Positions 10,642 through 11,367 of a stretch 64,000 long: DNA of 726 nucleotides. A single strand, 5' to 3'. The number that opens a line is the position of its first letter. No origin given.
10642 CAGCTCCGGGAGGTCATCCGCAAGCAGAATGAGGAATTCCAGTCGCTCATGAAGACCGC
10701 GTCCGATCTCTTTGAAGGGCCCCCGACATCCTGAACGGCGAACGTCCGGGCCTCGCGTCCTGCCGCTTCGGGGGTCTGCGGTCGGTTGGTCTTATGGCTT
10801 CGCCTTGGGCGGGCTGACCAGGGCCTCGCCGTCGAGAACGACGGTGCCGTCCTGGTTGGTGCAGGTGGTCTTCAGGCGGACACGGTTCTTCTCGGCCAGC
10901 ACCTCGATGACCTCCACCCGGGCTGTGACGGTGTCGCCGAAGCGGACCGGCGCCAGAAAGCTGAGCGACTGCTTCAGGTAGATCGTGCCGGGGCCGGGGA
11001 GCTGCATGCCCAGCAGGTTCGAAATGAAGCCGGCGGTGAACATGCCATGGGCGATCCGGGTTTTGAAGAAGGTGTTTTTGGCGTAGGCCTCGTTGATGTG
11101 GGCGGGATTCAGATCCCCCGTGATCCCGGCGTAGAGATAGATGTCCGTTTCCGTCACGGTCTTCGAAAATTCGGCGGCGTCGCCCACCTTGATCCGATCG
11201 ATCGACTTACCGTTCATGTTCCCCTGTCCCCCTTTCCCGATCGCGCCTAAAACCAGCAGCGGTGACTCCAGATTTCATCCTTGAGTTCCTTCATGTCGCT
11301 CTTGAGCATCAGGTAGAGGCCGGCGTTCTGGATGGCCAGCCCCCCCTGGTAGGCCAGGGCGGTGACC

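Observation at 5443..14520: Complete PHA granule locus with no phaA/phaB, built around PhaJ and a CoA-transferase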

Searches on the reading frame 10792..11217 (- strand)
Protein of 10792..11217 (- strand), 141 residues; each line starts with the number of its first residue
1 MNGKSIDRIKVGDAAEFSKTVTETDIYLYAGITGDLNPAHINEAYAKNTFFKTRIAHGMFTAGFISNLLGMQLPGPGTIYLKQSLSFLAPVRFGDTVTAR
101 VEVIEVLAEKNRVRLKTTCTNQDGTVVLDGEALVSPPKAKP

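Call 8: search_protein_families(library=pfam, proteins=[window:10792-11217:-], max_evalue=0.01)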
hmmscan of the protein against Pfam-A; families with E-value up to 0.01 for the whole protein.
window:10792-11217:- (141 aa): 3 families
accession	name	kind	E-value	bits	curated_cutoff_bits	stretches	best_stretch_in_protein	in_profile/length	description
PF01575.25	MaoC_dehydratas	-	6.4e-25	87.6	27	1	17-112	14-110/123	MaoC like domain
PF13452.11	FAS1_DH_region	-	2e-10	41.4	22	1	15-129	8-131/132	FAS1-like, dehydratase domain region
PF03061.28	4HBT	-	0.0011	19.7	20.6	1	82-106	35-59/79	Thioesterase superfamily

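Call 9: search_protein_families(library=ncbifam, proteins=[window:10792-11217:-], max_evalue=0.01)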
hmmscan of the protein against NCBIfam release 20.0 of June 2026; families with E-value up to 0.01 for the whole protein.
window:10792-11217:- (141 aa): 7 families
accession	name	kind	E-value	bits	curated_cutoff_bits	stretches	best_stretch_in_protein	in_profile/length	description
NF006045.0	PRK08190.1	subfamily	1.3e-44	152.9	282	1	4-140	9-145/467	bifunctional enoyl-CoA hydratase/phosphate acetyltransferase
TIGR02278.1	PaaN-DH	equivalog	7.8e-14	50.8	562.8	1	5-127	524-653/664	phenylacetic acid degradation bifunctional protein PaaZ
NF040620.1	fused_HadA_HadB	exception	1.8e-13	50.7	350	1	5-79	195-270/329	fused (3R)-hydroxyacyl-ACP dehydratase subunits HadA/HadB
NF010246.0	PRK13693.1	equivalog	1.3e-11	44.7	203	1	4-93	4-93/142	(3R)-hydroxyacyl-ACP dehydratase subunit HadB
NF038241.1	RipB_Ich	equivalog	0.0012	18.8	340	1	9-131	27-157/175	(R)-specific enoyl-CoA hydratase RipB/Ich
NF040624.1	HadA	equivalog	0.0015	18.8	180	1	28-129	20-130/144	(3R)-hydroxyacyl-ACP dehydratase subunit HadA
NF003359.0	PRK04424.1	equivalog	0.0033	17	183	1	47-122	97-172/190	transcription factor FapR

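Call 41: search_solved_structures(query=window:10792-11217:-, max_evalue=0.00001, show_alignments=2)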
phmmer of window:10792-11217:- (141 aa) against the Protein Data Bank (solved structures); distinct sequences matched with E-value up to 0.00001: 15.
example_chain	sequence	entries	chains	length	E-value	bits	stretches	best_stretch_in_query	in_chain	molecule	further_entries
5cpg_A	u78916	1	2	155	2.1e-35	124.8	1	8-140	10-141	(R)-specific enoyl-CoA hydratase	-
1iq6_A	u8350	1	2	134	1.8e-27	99.2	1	7-137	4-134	(R)-SPECIFIC ENOYL-COA HYDRATASE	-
3ir3_A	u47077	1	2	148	1.2e-26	96.5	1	8-137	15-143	3-hydroxyacyl-thioester dehydratase 2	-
2b3m_A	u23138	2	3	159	7.1e-19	71.3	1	8-130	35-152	hypothetical protein AF1124 | putative dehydratase AF1124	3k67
1q6w_A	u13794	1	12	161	1.9e-12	50.6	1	7-129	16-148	monoamine oxidase regulatory protein, putative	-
4ffu_A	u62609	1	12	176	1.7e-10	44.2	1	18-131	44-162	oxidase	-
4rv2_B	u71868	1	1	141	3.3e-10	43.3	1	7-91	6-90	MaoC family protein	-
5zy8_B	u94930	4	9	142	6.9e-10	42.3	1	6-89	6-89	3-hydroxyacyl-ACP dehydratase | (3R)-hydroxyacyl-ACP dehydratase subunit HadB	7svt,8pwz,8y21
4rlj_B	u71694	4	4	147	7.5e-10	42.1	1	6-89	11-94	(3R)-hydroxyacyl-ACP dehydratase subunit HadB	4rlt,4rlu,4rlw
5i7n_A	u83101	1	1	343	5.4e-08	36.1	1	5-80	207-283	MaoC-like dehydratase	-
6jql_A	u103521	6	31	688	1.1e-07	35.1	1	8-106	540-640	Bifunctional protein PaaZ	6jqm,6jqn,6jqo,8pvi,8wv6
3wew_A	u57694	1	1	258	5.1e-07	33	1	21-91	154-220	HtdX dehydratase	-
4oob_A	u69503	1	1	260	5.2e-07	32.9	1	21-91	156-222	Uncharacterized protein HtdX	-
4v12_A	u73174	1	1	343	6.2e-07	32.7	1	6-79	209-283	MAOC LIKE DOMAIN PROTEIN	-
3kh8_A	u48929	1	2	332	7.7e-06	29.2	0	26-130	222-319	MaoC-like dehydratase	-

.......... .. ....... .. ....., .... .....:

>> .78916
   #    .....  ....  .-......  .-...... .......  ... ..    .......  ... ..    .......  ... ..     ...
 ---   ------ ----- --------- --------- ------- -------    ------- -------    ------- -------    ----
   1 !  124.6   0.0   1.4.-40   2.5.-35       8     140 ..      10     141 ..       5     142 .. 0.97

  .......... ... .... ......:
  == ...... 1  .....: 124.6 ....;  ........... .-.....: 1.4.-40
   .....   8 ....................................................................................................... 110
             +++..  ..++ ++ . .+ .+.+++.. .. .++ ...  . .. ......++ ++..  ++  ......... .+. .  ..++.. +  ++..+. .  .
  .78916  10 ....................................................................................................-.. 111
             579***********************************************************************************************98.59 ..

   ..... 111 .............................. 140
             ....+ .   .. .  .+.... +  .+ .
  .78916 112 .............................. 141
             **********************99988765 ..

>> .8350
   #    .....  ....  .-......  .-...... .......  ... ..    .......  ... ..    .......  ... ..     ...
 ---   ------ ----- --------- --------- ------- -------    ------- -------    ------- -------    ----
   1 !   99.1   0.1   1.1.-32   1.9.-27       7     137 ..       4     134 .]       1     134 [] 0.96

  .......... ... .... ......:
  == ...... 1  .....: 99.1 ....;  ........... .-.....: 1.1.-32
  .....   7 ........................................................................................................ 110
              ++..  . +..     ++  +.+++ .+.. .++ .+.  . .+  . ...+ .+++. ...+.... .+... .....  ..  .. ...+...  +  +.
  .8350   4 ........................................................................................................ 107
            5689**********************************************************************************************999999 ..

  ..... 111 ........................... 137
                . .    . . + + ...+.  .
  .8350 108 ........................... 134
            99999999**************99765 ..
